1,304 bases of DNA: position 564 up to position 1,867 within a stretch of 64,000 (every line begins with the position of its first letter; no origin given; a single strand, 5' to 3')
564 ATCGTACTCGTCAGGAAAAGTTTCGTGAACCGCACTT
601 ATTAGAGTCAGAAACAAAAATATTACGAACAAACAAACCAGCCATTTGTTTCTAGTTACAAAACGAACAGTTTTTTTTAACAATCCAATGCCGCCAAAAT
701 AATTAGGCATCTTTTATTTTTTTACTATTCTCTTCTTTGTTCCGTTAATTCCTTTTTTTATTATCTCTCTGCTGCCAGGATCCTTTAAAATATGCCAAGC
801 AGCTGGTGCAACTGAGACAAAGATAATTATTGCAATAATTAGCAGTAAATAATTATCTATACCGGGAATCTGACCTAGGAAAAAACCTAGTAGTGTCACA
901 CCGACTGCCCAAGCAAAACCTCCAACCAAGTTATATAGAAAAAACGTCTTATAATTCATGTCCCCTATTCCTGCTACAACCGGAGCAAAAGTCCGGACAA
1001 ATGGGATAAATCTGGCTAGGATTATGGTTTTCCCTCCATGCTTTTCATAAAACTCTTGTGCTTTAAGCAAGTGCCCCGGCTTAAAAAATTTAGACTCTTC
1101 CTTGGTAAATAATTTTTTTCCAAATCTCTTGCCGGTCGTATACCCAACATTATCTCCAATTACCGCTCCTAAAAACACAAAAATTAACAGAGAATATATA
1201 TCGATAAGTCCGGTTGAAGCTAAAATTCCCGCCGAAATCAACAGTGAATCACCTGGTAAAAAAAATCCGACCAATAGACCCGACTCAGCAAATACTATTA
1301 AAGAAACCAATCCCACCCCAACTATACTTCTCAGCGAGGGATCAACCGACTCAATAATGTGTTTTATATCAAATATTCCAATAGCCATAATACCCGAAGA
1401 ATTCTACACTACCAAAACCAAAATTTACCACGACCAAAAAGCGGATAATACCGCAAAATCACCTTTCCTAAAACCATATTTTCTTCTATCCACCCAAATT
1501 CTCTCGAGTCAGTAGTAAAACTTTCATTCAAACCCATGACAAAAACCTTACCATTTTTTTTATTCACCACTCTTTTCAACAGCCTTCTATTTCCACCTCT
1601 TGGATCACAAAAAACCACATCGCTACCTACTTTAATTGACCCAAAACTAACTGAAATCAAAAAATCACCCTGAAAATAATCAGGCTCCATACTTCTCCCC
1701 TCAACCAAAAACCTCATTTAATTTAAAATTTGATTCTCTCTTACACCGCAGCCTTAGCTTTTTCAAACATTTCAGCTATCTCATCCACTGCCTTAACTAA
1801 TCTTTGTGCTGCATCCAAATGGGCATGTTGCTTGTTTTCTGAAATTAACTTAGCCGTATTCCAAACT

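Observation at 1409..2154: Nickel superoxide dismutase with leader peptide plus adjacent SodX-type maturation peptidase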

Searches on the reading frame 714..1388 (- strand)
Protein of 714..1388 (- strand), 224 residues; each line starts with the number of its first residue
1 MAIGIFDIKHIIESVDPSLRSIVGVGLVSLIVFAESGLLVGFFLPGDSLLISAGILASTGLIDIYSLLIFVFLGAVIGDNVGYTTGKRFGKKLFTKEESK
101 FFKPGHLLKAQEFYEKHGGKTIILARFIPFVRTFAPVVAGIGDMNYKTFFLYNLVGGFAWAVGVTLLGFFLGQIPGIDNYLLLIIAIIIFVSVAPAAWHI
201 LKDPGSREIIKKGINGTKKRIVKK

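Call 3: search_protein_families(library=pfam, proteins=[window:714-1388:-], max_evalue=0.01)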
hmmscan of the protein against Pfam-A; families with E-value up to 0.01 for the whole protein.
window:714-1388:- (224 aa): 1 family
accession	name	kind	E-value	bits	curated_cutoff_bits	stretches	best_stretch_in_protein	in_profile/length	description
PF09335.16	VTT_dom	-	2.1e-22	80.3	33.9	1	44-168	1-121/123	VTT domain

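Call 4: search_protein_families(library=ncbifam, proteins=[window:714-1388:-], max_evalue=0.01)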
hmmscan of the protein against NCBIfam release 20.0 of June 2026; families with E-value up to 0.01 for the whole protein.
window:714-1388:- (224 aa): 3 families
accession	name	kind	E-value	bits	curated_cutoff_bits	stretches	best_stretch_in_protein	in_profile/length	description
NF008102.0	PRK10847.1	equivalog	8.9e-55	185.8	236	1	26-202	31-209/219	DedA family protein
NF052604.1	UndecprPTUtpABac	equivalog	1.7e-14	54.3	250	1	25-179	15-166/198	undecaprenyl phosphate transporter UptA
NF052605.1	UndecprPTUptAStph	equivalog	8.6e-12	45.4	300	1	42-182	28-178/197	undecaprenyl phosphate transporter UptA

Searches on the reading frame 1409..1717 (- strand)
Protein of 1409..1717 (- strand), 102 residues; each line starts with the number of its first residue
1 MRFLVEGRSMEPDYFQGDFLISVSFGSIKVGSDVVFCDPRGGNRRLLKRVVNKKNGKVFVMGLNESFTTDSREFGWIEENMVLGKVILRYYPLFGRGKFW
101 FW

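Call 3: search_protein_families(library=pfam, proteins=[window:1409-1717:-], max_evalue=0.01)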
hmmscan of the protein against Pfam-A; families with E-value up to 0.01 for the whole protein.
window:1409-1717:- (102 aa): 2 families
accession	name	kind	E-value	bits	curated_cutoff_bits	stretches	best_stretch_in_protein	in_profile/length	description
PF10502.14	Peptidase_S26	-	7.4e-15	55.7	22.9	2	3-51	26-78/168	Signal peptidase, peptidase S26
PF00717.28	Peptidase_S24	-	7.9e-06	26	23.3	1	5-87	40-116/116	Peptidase S24-like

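Call 4: search_protein_families(library=ncbifam, proteins=[window:1409-1717:-], max_evalue=0.01)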
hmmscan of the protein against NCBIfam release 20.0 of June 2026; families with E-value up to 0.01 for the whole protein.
window:1409-1717:- (102 aa): 3 families
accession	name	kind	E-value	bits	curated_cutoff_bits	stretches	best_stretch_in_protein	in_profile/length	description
TIGR02227.1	sigpep_I_bact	equivalog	1.2e-12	48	47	2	55-93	123-161/162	signal peptidase I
TIGR02754.1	sod_Ni_protease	equivalog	3.1e-10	40.4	63.25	1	5-86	3-88/90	nickel-type superoxide dismutase maturation protease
TIGR02228.1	sigpep_I_arch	equivalog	4.6e-05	23.3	51.85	1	4-87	35-119/158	signal peptidase I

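Call 6: search_solved_structures(query=window:1409-1717:-, show_alignments=3, max_evalue=1)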
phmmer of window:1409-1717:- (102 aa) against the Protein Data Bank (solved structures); distinct sequences matched with E-value up to 1: 16.
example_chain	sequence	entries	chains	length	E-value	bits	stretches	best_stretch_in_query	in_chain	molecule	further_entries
4me8_A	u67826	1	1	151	7.5e-07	32.5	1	54-94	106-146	Signal peptidase I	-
4nv4_A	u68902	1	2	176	1.8e-06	31.3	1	54-93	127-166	Signal peptidase I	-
4wvg_A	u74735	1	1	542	2.7e-05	27.5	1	55-93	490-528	Maltose-binding periplasmic protein,Signal peptidase IB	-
4wvh_A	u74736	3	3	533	0.00012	25.4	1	55-91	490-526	Maltose-binding periplasmic protein,Signal peptidase IB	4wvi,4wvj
9nlo_A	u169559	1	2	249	0.35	14.3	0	55-86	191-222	Signal peptidase I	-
6b88_A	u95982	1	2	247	0.36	14.3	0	55-86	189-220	Signal peptidase I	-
1b12_A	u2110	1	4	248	0.36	14.2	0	55-86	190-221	SIGNAL PEPTIDASE I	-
1kn9_A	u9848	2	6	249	0.37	14.2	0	55-86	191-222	Signal peptidase I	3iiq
1t7d_A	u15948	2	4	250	0.38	14.2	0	55-86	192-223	SIGNAL PEPTIDASE I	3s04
5ova_A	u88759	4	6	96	0.52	13.7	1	5-51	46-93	SH3 and multiple ankyrin repeat domains protein 3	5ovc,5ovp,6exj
9qix_A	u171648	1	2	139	0.55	13.7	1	4-54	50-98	A0A2W6Z6R8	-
9soj_A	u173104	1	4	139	0.55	13.7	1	4-54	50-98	Novel 3_1 knotted solenoid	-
3o5n_A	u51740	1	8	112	0.58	13.6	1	5-51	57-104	SH3 and multiple ankyrin repeat domains protein 3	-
32cr_A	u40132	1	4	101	0.76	13.2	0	5-51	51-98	SH3 and multiple ankyrin repeat domains protein 3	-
5ovv_A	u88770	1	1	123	0.84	13.1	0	5-51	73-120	SH3 and multiple ankyrin repeat domains protein 3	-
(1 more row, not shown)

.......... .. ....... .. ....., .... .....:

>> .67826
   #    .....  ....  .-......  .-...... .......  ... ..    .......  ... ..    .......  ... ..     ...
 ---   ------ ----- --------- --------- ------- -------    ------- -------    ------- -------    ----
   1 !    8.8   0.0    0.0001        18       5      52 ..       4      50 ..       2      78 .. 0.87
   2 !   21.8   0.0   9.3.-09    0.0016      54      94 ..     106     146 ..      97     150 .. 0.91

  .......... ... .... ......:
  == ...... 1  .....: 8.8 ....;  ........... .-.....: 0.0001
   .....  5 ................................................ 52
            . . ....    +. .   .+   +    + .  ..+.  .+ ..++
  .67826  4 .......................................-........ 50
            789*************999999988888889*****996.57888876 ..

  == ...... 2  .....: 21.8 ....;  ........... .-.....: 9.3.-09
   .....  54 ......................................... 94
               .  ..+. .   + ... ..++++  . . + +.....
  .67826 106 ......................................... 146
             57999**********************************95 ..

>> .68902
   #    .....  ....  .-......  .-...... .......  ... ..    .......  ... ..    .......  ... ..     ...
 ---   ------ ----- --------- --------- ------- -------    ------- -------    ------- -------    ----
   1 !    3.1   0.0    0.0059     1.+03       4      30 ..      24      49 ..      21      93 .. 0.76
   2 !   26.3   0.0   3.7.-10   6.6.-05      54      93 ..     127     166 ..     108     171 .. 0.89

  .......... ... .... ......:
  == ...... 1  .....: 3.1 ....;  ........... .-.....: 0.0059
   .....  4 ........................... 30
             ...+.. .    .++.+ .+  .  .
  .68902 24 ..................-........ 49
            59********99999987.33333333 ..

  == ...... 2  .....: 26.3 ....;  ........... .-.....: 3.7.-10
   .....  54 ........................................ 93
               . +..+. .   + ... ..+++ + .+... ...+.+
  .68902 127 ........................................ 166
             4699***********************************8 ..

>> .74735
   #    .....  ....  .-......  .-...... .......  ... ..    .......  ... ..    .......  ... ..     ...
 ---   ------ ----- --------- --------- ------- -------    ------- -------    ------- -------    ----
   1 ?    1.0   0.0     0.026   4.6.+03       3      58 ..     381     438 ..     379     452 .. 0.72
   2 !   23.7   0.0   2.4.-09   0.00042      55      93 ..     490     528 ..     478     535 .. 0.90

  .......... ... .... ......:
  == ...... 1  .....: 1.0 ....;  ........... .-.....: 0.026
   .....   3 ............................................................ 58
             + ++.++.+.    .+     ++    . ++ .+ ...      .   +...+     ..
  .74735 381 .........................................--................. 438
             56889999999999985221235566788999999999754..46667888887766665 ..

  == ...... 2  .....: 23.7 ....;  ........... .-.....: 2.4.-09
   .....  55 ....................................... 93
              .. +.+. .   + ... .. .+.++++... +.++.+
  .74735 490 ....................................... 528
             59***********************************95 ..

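Call 12: find_homologous_proteins(query=window:1409-1717:-, max_evalue=0.001)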
Query window:1409-1717:- (102 aa): 9 proteins with E <= 0.001 among 12 candidates.
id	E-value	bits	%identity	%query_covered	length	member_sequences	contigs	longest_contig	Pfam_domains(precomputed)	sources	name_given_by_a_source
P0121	2.8e-57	209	100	91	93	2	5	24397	PF10502.15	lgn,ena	-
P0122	8.0e-35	137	67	91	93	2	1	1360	PF10502.15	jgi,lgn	-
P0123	1.0e-31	127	58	100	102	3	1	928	PF00717.29,PF10502.15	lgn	-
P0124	1.1e-31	127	55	96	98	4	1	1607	PF10502.15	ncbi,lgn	-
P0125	5.8e-27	112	55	100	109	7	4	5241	PF00717.29,PF10502.15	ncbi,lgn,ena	-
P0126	1.8e-26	110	52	100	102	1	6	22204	PF00717.29,PF10502.15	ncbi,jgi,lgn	-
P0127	1.9e-26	110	55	91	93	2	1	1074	PF10502.15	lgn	-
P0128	2.3e-25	107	52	91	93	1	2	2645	PF10502.15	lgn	-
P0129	8.4e-13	66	48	88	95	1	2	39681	PF00717.29,PF10502.15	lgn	-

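Call 43: find_homologous_proteins(query=A1, max_evalue=0.001)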
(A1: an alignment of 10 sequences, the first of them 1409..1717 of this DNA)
Query A1 (10 sequences) (102 aa, profile of the alignment): 930 proteins with E <= 0.001 among 5764 candidates; the best 120 are listed.
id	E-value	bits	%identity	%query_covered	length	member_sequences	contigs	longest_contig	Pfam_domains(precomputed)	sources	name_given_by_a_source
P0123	1.2e-51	191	58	100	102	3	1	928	PF00717.29,PF10502.15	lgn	-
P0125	1.8e-49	184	55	100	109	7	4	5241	PF00717.29,PF10502.15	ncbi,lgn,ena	-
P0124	1.9e-48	181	55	96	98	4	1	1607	PF10502.15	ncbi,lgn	-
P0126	5.4e-48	179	52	100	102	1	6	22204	PF00717.29,PF10502.15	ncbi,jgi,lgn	-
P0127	4.0e-46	173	55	91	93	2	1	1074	PF10502.15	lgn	-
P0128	3.3e-45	170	52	91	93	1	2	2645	PF10502.15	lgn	-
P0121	6.0e-43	163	100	91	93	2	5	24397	PF10502.15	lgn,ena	-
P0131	2.2e-40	155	63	99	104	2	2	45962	PF00717.29,PF10502.15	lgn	-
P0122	7.8e-40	153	67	91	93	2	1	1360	PF10502.15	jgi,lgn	-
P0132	4.8e-39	151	54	100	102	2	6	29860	PF00717.29,PF10502.15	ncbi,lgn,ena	-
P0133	1.8e-37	146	55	100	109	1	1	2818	PF00717.29,PF10502.15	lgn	-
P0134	2.3e-35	139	48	100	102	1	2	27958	PF00717.29,PF10502.15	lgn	-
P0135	2.2e-33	132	57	89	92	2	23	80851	PF10502.15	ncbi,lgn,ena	-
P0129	4.9e-28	115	48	88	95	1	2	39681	PF00717.29,PF10502.15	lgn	-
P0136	7.9e-24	102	49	88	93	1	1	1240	PF00717.29,PF10502.15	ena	-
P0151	8.4e-21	92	43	89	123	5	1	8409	PF00717.29,PF10502.15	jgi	jgi:nickel-type superoxide dismutase maturation protease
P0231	6.8e-17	79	45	85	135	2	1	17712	PF00717.29,PF10502.15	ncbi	ncbi:MAG: nickel-type superoxide dismutase maturation protease [Acidimicrobiales bacterium]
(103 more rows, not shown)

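Call 44: search_protein_families(library=ncbifam, proteins=[P0151, P0231], max_evalue=0.001)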
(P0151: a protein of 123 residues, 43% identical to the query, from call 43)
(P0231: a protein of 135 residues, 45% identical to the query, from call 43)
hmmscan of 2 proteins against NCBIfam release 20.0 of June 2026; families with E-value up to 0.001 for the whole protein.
P0151 (123 aa): 2 families
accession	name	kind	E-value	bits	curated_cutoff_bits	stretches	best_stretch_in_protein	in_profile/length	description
TIGR02754.1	sod_Ni_protease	equivalog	6.5e-23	81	63.25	1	26-107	3-88/90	nickel-type superoxide dismutase maturation protease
TIGR02227.1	sigpep_I_bact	equivalog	8.6e-18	64.7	47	2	5-82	4-85/162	signal peptidase I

P0231 (135 aa): 4 families
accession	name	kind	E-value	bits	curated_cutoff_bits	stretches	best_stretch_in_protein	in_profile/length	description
TIGR02754.1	sod_Ni_protease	equivalog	2.7e-21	75.8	63.25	1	40-122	3-89/90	nickel-type superoxide dismutase maturation protease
TIGR02227.1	sigpep_I_bact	equivalog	1e-17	64.5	47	2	21-96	6-85/162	signal peptidase I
TIGR02228.1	sigpep_I_arch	equivalog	1.1e-05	25.4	51.85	1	35-121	31-118/158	signal peptidase I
NF010412.0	PRK13838.1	subfamily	2e-05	24.1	186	1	73-119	121-167/177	conjugal transfer pilin processing protease TraF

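Call 57: predict_structure(alignment_id=A2)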
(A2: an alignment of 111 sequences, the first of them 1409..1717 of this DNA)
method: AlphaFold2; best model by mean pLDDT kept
length: 102 residues; sequences in the alignment: 111
mean_pLDDT: 80.0   pTM: 0.72
mean pLDDT of the five models: 80.0, 79.0, 78.1, 77.5, 75.0
residues with pLDDT >= 90: 30; 70-90: 50; 50-70: 15; < 50: 7
segments of 3 or more residues with pLDDT < 50: 69-72
pLDDT, mean of each block of 10 residues (from residue 1): 87 87 87 86 83 90 66 72 89 61 38
secondary structure, 60 per line:
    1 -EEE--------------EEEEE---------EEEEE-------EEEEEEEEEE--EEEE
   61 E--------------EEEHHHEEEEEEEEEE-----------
elements in order: E2-4 E19-23 E33-37 E45-54 E57-61 E76-78 E82-91

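Call 60: fold_search(model_id=the predicted structure, library=pdb)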
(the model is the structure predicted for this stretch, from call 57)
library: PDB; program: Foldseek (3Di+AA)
matches with E <= 10: 796; with E <= 0.001: 0
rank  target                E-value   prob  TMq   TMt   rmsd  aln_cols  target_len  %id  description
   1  4wvg_A                2.6e-03  1.00  0.68  0.15   4.4       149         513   19  Crystal structure of the Type-I signal peptidase from Staphylococcus aureus (SpsB). (released 2015-09-23)
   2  4wvh_A                2.9e-03  1.00  0.73  0.16   3.2       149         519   19  Crystal structure of the Type-I signal peptidase from Staphylococcus aureus (SpsB) in complex with a substrate peptide (released 2015-09-23)
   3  4wvi_A                3.8e-03  1.00  0.68  0.15   6.4       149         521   21  Crystal structure of the Type-I signal peptidase from Staphylococcus aureus (SpsB) in complex with a substrate peptide (released 2015-09-23)
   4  4wvj_A                4.3e-03  1.00  0.69  0.15   6.4       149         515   21  Crystal structure of the Type-I signal peptidase from Staphylococcus aureus (SpsB) in complex with an inhibitor peptid (released 2015-09-23)
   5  6a2s_A                4.7e-03  1.00  0.61  0.62   3.0        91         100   23  Mycobacterium tuberculosis LexA C-domain S160A (released 2019-01-23)
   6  4n31_B                6.6e-03  1.00  0.74  0.57   3.9       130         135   14  Structure and activity of Streptococcus pyogenes SipA: a signal peptidase homologue essential for pilus polymerisation (released 2014-08-20)
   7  6a2r_A                7.8e-03  1.00  0.60  0.61   3.2        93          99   25  Mycobacterium tuberculosis LexA C-domain II (released 2019-01-23)
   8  1jhf_B                1.0e-02  1.00  0.65  0.60   2.7        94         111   19  LEXA G85D MUTANT (released 2001-09-19)
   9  6a2q                  1.0e-02  1.00  0.61  0.63   3.1        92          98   24  Mycobacterium tuberculosis LexA C-domain I (released 2019-01-23)
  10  1t7d_B                1.1e-02  1.00  0.76  0.36   3.9       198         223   15  Crystal structure of Escherichia coli type I signal peptidase in complex with a lipopeptide inhibitor (released 2004-07-13)
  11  1t7d_A                1.1e-02  1.00  0.75  0.38   8.7       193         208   15  Crystal structure of Escherichia coli type I signal peptidase in complex with a lipopeptide inhibitor (released 2004-07-13)
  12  3iiq_B                1.1e-02  1.00  0.72  0.34   8.9       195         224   15  Crystallographic analysis of bacterial signal peptidase in ternary complex with Arylomycin A2 and a beta-sultam inhibi (released 2009-09-01)
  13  1jhe_A                1.1e-02  1.00  0.64  0.54   2.8        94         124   18  LEXA L89P Q92W E152A K156A MUTANT (released 2001-09-19)
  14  4n31_A                1.3e-02  1.00  0.71  0.52   4.2       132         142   14  Structure and activity of Streptococcus pyogenes SipA: a signal peptidase homologue essential for pilus polymerisation (released 2014-08-20)
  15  3iiq_A                1.5e-02  1.00  0.74  0.36   8.7       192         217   15  Crystallographic analysis of bacterial signal peptidase in ternary complex with Arylomycin A2 and a beta-sultam inhibi (released 2009-09-01)
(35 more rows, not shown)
